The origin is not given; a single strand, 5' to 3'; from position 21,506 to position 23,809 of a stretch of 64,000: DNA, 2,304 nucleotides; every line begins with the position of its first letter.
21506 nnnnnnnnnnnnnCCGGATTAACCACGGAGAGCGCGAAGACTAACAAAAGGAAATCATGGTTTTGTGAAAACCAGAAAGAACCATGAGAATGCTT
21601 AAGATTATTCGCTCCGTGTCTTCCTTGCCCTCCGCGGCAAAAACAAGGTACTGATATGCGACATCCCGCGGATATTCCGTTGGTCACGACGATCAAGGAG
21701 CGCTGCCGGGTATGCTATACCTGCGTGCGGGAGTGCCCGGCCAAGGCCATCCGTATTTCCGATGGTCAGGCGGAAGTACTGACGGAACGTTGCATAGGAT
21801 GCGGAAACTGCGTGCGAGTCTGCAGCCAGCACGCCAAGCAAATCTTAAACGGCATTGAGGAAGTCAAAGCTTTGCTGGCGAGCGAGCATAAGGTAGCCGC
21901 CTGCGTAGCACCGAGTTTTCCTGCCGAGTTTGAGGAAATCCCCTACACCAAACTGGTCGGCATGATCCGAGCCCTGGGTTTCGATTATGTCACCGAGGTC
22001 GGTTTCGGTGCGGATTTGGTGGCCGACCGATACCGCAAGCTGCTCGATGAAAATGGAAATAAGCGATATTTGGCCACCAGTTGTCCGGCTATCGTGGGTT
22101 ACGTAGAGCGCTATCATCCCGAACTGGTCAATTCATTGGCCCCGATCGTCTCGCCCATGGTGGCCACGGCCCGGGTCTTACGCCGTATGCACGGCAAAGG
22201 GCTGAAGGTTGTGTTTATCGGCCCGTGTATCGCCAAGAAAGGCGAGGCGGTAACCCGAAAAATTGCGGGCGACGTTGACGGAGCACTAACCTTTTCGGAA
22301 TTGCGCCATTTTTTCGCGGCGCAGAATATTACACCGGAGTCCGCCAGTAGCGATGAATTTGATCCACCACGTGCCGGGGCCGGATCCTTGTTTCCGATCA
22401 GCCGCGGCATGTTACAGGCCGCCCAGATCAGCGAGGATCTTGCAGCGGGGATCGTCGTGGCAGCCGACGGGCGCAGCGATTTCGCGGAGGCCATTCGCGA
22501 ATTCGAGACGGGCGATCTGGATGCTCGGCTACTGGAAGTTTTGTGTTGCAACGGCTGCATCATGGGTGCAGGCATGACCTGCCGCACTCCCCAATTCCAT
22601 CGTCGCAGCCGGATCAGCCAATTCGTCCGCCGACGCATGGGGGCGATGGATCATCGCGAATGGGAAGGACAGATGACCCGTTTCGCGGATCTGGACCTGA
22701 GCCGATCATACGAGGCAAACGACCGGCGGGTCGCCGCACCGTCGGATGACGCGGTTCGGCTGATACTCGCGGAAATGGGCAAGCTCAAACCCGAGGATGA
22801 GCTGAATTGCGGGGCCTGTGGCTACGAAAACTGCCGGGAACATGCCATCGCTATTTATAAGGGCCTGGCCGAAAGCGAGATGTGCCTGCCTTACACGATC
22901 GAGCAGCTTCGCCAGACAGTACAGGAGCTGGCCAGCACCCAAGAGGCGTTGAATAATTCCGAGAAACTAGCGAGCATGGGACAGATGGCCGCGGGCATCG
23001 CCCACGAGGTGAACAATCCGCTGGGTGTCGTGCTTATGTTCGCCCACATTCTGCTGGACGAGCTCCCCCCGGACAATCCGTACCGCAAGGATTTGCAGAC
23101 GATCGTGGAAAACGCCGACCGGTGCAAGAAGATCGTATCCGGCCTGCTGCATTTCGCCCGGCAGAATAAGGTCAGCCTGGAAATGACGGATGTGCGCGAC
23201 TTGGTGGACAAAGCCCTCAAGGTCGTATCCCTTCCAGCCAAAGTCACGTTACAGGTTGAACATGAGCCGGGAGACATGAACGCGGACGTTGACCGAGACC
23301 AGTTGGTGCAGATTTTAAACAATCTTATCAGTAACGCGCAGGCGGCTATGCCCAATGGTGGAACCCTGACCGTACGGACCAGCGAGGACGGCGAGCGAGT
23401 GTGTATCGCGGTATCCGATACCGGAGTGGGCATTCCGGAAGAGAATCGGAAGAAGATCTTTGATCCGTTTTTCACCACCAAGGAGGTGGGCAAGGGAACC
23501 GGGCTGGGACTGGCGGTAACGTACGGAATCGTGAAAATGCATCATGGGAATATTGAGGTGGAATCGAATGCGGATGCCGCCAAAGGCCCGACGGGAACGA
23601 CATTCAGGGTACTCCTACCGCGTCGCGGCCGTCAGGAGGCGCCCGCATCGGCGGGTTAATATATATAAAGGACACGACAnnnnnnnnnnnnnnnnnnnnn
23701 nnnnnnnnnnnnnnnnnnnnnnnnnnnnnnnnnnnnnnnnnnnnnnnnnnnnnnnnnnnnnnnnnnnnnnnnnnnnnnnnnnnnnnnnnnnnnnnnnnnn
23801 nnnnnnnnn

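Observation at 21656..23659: Hydrogenase H-domain fused directly to a histidine kinase: candidate one-protein H2 sensor-transmitter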

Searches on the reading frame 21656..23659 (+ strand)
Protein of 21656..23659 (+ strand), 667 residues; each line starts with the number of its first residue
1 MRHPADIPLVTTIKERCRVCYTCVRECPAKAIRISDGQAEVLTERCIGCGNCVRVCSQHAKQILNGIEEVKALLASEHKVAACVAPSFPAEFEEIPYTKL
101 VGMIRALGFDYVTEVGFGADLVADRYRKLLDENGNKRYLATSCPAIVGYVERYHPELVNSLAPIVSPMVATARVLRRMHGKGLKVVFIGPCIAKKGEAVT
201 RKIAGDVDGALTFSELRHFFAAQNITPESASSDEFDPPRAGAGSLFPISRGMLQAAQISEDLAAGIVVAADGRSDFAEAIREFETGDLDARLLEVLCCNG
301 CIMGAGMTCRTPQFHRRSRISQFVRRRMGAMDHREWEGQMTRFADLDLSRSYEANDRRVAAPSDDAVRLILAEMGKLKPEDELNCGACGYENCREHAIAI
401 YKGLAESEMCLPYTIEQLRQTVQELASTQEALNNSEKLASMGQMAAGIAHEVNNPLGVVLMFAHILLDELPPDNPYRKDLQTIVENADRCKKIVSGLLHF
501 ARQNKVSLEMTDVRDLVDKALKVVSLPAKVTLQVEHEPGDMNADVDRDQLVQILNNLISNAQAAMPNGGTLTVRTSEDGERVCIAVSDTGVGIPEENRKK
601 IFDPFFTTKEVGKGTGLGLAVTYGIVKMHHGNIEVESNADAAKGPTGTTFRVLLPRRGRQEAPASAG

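Call 3: search_protein_families(library=pfam, proteins=[window:21656-23659:+], max_evalue=0.01)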
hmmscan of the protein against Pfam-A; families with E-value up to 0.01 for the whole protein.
window:21656-23659:+ (667 aa): 15 families
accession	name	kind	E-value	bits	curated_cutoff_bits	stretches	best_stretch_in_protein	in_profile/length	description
PF02906.19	Fe_hyd_lg_C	-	1.1e-46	160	22.1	1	79-305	2-245/245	Iron only hydrogenase large subunit, C-terminal domain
PF02518.31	HATPase_c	-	1e-26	93.9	26.4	1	546-656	2-109/111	Histidine kinase-, DNA gyrase B-, and HSP90-like ATPase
PF00512.31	HisKA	-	9.1e-15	54.9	26.9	1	441-503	2-63/66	His Kinase A (phospho-acceptor) domain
PF13237.11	Fer4_10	-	1.6e-08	34.8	25.5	1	14-56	6-52/53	4Fe-4S dicluster domain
PF04060.18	FeS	-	2.2e-08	34.1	23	1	383-412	4-33/33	Putative Fe-S cluster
PF00037.32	Fer4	-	6e-08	32.6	21.1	2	41-58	3-20/24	4Fe-4S binding domain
PF13187.11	Fer4_9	-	4.2e-07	30.3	27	1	16-59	1-50/52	4Fe-4S dicluster domain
PF12838.12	Fer4_7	-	2.7e-06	28.2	27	1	16-58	1-50/52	4Fe-4S dicluster domain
PF25160.1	LdpA_Fe-S-bd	-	9.2e-06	25.8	27.6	1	23-57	9-39/49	LdpA Fe-S cluster-binding domain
PF12837.12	Fer4_6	-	0.0001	22.5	25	2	40-56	3-19/24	4Fe-4S binding domain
PF14501.12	HATPase_c_5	-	0.00016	22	22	1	549-639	5-92/102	GHKL domain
PF13581.12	HATPase_c_2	-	0.00091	19.7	27.4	1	554-627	40-110/127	Histidine kinase-like ATPase domain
PF12797.12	Fer4_2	-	0.0023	18.2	24.5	1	43-57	7-21/22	4Fe-4S binding domain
PF10090.15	HPTransfase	-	0.0033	17.6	22.9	1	550-586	32-68/123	Histidine phosphotransferase C-terminal domain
PF14697.11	Fer4_21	-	0.0039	17.7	35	1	39-74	1-36/59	4Fe-4S dicluster domain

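Call 4: search_solved_structures(query=window:21656-23659:+, show_alignments=3, max_evalue=0.001)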
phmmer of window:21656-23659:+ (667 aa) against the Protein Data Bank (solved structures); distinct sequences matched with E-value up to 0.001: 111 (the best 60 are shown).
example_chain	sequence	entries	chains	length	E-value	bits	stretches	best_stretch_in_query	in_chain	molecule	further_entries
9jfj_A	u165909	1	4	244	4.2e-36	127.9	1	428-655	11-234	Sensor histidine kinase ZraS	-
3d36_A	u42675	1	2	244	7.3e-31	110.6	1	434-655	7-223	Sporulation kinase B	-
5idj_A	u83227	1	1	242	2.4e-28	102.3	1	433-655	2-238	Histidine kinase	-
3a0r_A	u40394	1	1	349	6.8e-25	90.9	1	422-632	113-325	Sensor protein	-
8vc9_A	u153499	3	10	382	7.9e-24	87.4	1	423-638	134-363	Leptospira virulence regulator B (LvrB) | histidine kinase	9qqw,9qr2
4gcz_A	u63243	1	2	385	4.1e-22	81.7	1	416-656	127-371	Blue-light photoreceptor, Sensor protein fixL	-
8a6t_A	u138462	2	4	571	4.4e-22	81.6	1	38-257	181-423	Electron bifurcating hydrogenase subunit HydA1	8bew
8a7f_A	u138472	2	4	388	5.1e-22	81.4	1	417-656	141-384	Putative Sensory box protein,Sensor protein FixL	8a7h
8a3u_A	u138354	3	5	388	5.1e-22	81.4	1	417-656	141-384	Putative Sensory box protein,Sensor protein FixL | Putative Sensory box protein,Putative Sensory box protein,Sensor protein FixL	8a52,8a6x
7p5h_A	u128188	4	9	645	7.7e-22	80.8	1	42-239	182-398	Fe-hydrogenase, subunit alpha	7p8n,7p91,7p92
5c93_A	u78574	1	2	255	2e-21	79.4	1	442-659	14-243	Histidine kinase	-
4u7n_A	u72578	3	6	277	2.4e-21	79.2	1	442-658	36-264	Histidine protein kinase sensor protein | Histidine kinase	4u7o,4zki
9p6i_A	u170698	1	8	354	4.4e-21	78.3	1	424-639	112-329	histidine kinase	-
4jas_A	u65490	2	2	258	1.3e-20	76.7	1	442-653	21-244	Histidine kinase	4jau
8u4x_A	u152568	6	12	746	4.5e-20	75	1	418-639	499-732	histidine kinase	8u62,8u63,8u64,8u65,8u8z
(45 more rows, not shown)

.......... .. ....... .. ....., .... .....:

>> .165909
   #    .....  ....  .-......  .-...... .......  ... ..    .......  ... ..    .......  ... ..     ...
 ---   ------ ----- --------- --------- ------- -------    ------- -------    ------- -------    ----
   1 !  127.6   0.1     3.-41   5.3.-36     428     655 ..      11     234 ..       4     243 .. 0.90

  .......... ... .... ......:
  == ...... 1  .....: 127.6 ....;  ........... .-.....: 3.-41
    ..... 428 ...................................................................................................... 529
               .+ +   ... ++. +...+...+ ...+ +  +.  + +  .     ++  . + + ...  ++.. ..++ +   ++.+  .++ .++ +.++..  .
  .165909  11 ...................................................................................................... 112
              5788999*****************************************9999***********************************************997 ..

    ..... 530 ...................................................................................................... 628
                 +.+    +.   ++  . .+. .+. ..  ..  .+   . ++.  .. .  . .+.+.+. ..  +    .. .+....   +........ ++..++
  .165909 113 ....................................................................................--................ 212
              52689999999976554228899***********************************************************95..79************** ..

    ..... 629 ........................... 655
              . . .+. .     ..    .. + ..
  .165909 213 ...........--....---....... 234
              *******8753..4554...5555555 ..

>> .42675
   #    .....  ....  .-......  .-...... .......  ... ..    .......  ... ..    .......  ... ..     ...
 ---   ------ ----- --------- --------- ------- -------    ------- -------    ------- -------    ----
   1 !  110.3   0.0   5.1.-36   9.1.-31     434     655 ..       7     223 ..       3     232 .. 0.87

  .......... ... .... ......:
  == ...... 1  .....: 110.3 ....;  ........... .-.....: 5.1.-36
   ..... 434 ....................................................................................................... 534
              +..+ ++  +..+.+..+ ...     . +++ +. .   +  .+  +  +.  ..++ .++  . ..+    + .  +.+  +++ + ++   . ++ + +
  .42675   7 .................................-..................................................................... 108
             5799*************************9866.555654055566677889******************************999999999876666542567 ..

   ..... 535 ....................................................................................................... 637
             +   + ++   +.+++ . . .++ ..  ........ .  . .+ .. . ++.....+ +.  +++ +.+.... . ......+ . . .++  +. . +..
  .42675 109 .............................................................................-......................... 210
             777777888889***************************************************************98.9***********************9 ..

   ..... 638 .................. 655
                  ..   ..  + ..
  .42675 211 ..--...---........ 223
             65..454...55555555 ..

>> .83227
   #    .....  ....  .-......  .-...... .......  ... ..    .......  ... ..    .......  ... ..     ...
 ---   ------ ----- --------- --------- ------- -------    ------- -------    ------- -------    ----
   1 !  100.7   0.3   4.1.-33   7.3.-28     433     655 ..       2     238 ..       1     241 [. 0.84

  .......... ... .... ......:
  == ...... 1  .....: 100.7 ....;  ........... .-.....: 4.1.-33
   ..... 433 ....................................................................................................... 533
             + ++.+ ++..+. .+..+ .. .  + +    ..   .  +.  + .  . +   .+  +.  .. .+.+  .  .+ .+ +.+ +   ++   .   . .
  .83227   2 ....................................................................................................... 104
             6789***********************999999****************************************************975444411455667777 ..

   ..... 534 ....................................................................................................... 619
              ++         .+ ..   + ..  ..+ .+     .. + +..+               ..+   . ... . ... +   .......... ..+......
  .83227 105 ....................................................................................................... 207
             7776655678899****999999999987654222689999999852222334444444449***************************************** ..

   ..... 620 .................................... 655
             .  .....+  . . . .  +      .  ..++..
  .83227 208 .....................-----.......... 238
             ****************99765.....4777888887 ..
